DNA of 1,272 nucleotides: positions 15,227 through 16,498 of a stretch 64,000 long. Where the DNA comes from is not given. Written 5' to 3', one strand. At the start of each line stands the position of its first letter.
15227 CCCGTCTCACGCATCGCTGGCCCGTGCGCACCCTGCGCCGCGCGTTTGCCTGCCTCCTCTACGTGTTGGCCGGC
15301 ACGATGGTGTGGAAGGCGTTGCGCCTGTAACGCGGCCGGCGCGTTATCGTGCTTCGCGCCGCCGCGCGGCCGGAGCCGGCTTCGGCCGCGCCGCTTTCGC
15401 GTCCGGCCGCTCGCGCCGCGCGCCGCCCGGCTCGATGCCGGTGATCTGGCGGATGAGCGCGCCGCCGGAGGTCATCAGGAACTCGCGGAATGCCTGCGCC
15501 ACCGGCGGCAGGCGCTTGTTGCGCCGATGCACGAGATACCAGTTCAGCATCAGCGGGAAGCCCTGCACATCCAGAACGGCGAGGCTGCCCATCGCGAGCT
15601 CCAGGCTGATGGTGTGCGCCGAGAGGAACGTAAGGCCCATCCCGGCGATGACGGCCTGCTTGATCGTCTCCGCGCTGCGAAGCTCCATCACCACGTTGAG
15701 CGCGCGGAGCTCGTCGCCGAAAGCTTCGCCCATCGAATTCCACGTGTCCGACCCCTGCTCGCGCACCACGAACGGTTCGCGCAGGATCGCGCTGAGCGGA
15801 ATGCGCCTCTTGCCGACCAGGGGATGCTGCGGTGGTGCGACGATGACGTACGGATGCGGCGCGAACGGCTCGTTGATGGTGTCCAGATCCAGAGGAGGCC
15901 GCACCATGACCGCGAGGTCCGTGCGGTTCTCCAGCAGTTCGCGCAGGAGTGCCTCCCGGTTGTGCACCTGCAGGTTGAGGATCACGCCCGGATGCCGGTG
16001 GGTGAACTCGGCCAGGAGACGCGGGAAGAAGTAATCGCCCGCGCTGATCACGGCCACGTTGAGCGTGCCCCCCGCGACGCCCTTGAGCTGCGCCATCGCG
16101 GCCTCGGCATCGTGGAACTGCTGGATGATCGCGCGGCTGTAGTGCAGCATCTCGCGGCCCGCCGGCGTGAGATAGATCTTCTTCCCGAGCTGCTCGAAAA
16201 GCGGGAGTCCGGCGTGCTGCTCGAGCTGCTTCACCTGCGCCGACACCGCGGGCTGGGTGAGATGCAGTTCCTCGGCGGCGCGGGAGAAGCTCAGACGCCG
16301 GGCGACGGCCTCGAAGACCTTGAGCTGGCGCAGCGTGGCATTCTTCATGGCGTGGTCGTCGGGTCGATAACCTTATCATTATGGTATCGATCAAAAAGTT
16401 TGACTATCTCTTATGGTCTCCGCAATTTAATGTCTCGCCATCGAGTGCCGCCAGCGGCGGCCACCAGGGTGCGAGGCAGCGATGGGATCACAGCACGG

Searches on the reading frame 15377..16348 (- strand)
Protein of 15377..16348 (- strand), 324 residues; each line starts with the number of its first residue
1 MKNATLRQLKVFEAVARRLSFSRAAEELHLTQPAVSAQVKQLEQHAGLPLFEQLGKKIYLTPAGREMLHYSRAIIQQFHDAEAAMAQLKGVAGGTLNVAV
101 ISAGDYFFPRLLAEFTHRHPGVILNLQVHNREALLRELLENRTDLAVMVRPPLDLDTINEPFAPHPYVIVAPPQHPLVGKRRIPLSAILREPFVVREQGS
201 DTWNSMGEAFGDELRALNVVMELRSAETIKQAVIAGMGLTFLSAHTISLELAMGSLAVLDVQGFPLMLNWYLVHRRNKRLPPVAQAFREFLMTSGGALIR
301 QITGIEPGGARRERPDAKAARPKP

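Call 35: search_protein_families(library=ncbifam, proteins=[window:15377-16348:-], max_evalue=0.00001)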
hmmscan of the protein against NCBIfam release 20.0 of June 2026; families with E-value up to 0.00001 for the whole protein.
seq(324 aa): 52 families (the best 25 are shown)
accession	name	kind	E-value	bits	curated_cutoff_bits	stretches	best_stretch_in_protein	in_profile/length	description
NF045990.1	TransRegCbbRRhodb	equivalog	2.5e-78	263.2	450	1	3-297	5-302/304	LysR family regulator CbbR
NF040786.1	LysR_Sec_metab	equivalog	9e-58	195.6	250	1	6-291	3-294/298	selenium metabolism-associated LysR family transcriptional regulator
TIGR03339.1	phn_lysR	subfamily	6.6e-51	173.2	341.1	1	8-289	1-277/279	aminoethylphosphonate catabolism associated LysR family transcriptional regulator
NF040889.1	trans_reg_YeiE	equivalog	5.4e-50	170.3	480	1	4-289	3-284/288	DNA-binding transcriptional regulator YeiE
NF008095.0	PRK10837.1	subfamily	1.8e-45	155.4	281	1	4-291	3-286/290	LysR family transcriptional regulator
NF008352.0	PRK11139.1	subfamily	7.4e-37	127.1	288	1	6-293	8-290/305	transcriptional regulator GcvA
NF053705.1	TransRegGltCGpos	equivalog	2.5e-36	125.4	350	1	6-292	3-290/300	glutamate biosynthesis transcriptional regulator GltC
NF008416.0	PRK11242.1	equivalog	2.5e-33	115.7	277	1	6-290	3-286/300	transcriptional regulator CynR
NF045775.1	acetoin_reg_AlsR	exception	1.2e-32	113.5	430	1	6-285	3-283/290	acetoin biosynthesis transcriptional regulator AlsR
NF047520.1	trans_act_CidR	equivalog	7.2e-32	110.7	415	1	6-291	3-288/292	cidABC operon transcriptional activator CidR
NF047711.1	PutUtilRegPtrR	equivalog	3e-28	98.7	400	1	6-283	3-275/283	putrescine utilization regulator PtrR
NF007385.0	PRK09906.1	equivalog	3.1e-28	98.8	356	1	6-256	3-255/296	DNA-binding transcriptional regulator HcaR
TIGR02424.1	TF_pcaQ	equivalog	4.7e-28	97.9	303.8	1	5-294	4-297/300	pca operon transcription factor PcaQ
NF009327.0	PRK12684.1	subfamily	9.3e-28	97.3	402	1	6-243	3-244/313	CysB family HTH-type transcriptional regulator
NF009326.0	PRK12681.1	equivalog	4.5e-25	88.8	436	1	6-246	3-247/324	HTH-type transcriptional regulator CysB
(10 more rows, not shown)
